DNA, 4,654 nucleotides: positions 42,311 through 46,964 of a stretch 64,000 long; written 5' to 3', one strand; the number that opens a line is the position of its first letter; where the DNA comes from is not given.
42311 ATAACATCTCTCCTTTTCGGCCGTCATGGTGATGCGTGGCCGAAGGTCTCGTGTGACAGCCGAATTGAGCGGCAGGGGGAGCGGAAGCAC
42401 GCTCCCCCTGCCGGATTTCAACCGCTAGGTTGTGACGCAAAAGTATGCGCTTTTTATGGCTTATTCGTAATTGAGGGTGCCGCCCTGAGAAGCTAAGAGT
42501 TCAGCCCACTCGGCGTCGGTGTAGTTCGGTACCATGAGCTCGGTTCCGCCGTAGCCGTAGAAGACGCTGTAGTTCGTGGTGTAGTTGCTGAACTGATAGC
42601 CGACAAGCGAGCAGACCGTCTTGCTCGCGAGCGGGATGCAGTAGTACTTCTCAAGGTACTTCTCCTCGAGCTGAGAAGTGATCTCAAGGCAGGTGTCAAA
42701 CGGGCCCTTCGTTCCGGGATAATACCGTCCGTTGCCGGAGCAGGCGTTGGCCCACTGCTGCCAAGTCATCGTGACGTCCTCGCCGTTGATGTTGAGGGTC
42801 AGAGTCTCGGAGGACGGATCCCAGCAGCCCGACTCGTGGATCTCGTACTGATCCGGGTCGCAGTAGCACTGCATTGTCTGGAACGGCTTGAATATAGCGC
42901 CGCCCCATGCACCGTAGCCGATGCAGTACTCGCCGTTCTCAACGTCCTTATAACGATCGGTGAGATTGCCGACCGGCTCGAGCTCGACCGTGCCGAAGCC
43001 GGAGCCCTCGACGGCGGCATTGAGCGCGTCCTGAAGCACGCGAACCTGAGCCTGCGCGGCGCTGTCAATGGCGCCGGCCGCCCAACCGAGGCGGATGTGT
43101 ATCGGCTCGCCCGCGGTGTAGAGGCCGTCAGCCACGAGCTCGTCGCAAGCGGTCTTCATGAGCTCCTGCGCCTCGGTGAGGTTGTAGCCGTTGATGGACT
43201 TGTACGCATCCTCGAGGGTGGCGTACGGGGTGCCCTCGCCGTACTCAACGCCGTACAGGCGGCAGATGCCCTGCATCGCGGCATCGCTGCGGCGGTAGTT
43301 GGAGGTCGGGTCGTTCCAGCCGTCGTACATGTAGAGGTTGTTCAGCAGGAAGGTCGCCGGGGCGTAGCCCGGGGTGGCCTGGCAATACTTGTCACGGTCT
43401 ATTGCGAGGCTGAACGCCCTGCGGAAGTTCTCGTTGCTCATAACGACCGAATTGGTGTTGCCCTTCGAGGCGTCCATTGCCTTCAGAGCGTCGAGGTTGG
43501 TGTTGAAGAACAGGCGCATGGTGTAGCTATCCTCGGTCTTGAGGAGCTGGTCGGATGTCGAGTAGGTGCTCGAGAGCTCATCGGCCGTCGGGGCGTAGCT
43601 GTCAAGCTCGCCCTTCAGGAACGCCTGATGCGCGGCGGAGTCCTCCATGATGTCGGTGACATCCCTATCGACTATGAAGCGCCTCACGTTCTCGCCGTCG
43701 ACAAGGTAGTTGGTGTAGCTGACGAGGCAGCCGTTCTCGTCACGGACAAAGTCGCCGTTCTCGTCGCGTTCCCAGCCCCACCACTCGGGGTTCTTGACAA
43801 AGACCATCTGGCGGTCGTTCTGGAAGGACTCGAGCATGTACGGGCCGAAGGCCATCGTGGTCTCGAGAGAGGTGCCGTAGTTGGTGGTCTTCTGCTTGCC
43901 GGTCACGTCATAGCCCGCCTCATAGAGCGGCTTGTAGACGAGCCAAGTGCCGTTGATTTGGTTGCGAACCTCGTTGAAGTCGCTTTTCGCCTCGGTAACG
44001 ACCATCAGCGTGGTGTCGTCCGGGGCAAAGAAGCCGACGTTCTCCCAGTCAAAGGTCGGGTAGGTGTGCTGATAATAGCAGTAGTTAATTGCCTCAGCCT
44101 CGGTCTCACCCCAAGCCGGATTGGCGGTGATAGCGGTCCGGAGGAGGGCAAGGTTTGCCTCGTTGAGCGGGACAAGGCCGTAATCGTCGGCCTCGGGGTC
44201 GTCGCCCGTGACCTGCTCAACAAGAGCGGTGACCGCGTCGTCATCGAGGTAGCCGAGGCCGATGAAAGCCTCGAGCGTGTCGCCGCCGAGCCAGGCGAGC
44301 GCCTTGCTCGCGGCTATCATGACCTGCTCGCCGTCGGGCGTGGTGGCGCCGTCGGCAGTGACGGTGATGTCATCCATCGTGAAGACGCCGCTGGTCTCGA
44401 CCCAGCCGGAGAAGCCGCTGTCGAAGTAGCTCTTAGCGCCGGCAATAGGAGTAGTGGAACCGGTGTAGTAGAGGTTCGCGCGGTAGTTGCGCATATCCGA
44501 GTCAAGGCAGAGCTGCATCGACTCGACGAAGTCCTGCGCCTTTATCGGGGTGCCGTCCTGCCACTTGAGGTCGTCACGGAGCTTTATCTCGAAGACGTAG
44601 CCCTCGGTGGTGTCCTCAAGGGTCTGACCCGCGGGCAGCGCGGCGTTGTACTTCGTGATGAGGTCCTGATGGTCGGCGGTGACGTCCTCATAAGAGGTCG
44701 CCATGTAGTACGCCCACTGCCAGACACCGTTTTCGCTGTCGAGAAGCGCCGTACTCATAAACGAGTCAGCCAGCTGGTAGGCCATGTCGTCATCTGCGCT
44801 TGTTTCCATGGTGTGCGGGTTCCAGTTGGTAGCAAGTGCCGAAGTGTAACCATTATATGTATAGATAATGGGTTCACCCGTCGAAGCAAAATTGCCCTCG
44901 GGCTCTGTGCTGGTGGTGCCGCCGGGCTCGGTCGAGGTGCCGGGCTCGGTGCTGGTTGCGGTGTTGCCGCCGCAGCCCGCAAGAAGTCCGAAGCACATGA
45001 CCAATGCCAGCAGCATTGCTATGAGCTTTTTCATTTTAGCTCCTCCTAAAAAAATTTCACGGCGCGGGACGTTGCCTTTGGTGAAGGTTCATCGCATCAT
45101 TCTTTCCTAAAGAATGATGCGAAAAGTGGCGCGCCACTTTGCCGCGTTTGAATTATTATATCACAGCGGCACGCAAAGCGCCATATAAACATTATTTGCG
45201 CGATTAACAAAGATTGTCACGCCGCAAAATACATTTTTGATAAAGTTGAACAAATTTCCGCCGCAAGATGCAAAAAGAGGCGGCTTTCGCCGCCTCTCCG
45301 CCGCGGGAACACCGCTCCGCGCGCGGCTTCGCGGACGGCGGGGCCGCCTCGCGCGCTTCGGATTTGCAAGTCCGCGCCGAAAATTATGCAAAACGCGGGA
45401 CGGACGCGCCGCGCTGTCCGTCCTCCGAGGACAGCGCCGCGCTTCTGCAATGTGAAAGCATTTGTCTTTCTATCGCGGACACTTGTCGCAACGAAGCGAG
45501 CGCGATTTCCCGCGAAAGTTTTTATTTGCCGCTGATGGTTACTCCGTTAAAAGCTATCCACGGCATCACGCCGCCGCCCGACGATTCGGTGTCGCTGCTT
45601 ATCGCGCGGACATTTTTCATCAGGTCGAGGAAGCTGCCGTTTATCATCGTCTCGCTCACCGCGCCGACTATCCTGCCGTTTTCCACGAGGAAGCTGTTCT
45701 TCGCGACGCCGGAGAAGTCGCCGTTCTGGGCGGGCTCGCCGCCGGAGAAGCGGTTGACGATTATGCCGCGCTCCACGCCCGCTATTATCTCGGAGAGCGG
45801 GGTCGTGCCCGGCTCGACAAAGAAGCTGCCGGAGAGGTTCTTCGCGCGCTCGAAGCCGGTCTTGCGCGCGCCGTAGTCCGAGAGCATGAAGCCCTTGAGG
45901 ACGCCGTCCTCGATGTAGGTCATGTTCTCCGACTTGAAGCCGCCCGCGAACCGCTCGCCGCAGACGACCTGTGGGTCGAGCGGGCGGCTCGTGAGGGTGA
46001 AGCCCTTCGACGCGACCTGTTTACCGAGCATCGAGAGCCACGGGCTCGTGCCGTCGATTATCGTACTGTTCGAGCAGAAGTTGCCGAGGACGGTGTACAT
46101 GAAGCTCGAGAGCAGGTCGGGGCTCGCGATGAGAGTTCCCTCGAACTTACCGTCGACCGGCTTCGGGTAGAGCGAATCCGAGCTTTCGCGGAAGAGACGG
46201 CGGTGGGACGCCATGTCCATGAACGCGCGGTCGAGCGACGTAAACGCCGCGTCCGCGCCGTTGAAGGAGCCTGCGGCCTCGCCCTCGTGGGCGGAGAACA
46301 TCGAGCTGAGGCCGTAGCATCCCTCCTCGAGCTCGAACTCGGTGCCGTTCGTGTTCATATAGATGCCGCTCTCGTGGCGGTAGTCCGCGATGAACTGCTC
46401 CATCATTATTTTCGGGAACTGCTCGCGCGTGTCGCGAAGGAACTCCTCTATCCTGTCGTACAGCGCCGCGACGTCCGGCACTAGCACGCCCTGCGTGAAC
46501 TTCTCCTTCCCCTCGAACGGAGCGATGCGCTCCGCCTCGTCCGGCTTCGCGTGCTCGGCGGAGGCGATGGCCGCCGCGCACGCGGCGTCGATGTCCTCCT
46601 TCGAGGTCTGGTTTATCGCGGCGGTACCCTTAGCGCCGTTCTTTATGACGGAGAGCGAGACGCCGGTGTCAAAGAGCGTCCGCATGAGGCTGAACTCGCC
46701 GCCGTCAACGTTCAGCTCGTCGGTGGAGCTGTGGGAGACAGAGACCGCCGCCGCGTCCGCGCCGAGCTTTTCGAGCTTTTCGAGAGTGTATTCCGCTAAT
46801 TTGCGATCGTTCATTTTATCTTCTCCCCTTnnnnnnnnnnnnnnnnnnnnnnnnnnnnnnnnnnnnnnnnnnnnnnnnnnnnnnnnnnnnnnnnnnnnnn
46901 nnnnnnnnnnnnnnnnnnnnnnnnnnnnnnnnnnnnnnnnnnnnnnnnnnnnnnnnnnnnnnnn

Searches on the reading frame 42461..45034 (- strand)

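Call 22: search_protein_families(library=pfam, proteins=[window:42461-45034:-], max_evalue=0.0001)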
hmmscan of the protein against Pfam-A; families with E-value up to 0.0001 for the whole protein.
window:42461-45034:- (857 aa): 1 family
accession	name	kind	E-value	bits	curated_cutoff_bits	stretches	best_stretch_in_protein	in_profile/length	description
PF00496.27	SBP_bac_5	-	7e-35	121.3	32.4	2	331-726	64-362/368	Bacterial extracellular solute-binding proteins, family 5 Middle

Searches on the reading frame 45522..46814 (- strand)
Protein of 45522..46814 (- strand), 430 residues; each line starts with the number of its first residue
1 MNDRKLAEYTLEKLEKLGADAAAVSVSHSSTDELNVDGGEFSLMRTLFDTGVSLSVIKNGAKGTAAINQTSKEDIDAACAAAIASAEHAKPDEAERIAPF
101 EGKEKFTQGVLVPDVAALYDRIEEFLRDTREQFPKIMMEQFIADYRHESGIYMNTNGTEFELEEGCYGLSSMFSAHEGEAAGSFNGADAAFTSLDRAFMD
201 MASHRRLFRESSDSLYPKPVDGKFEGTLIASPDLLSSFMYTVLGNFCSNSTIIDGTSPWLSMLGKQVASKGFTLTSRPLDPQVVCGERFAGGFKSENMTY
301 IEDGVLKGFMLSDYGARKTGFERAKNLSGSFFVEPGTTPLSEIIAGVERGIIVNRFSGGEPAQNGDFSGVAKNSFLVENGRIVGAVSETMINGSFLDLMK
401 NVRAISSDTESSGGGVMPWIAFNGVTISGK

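Call 22: search_protein_families(library=pfam, proteins=[window:45522-46814:-], max_evalue=0.0001)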
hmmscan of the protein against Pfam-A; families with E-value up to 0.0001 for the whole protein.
window:45522-46814:- (430 aa): 2 families
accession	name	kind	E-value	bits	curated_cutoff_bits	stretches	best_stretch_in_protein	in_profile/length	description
PF19289.4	PmbA_TldD_3rd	-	2.7e-46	157.9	22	1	227-429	5-220/220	PmbA/TldA metallopeptidase C-terminal domain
PF01523.21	PmbA_TldD_1st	-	3.3e-09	37.2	20.9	1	22-86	1-65/65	PmbA/TldA metallopeptidase domain 1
